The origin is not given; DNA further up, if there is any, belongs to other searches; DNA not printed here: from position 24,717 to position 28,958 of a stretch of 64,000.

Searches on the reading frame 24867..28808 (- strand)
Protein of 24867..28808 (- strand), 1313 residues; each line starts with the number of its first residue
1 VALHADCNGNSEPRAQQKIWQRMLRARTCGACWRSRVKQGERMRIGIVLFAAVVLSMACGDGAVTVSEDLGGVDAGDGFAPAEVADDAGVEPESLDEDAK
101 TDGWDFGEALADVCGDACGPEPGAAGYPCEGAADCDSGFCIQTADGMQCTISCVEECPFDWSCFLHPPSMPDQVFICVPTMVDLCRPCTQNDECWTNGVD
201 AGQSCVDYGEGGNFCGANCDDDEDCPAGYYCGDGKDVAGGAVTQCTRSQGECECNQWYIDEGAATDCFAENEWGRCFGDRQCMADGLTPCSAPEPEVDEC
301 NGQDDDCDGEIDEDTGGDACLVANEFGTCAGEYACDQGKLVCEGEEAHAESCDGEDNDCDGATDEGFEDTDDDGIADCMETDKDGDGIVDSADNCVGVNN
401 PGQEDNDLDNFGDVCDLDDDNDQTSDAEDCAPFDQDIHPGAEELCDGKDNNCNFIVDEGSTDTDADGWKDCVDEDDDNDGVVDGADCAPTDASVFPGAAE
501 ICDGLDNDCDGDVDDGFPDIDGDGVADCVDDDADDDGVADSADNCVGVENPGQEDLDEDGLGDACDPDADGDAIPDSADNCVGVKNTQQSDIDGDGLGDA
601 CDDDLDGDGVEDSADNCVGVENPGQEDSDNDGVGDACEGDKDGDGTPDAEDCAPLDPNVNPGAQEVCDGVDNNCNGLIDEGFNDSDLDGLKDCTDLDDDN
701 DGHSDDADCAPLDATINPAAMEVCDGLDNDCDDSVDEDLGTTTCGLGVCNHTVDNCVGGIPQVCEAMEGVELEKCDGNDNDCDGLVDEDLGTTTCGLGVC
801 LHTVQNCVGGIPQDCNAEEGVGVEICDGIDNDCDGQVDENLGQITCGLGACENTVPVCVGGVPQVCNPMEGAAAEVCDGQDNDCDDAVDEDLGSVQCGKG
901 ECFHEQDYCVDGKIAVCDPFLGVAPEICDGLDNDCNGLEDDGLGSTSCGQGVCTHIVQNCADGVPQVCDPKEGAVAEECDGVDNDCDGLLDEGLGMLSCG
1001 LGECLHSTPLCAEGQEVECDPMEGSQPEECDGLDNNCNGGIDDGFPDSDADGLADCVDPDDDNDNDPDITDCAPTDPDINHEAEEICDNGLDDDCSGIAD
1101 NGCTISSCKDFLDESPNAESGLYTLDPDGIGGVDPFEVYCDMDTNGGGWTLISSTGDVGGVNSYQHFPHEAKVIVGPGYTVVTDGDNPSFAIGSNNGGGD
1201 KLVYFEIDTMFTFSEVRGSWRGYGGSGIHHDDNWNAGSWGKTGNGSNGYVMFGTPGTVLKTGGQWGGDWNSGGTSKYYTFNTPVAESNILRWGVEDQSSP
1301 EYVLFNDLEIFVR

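Call 16: search_protein_families(library=pfam, proteins=[window:24867-28808:-], max_evalue=0.001)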
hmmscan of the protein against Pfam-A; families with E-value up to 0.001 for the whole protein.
window:24867-28808:- (1313 aa): 3 families
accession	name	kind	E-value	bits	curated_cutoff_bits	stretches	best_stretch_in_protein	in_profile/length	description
PF11617.13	Cu-binding_MopE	-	1.8e-33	114.9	27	6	486-515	1-30/30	Putative metal-binding motif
PF02412.23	TSP_3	-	7.7e-18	64.3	25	3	591-625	2-36/36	Thrombospondin type 3 repeat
PF00147.23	Fibrinogen_C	-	4.9e-07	30.2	22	1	1108-1157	5-51/221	Fibrinogen beta and gamma chains, C-terminal globular domain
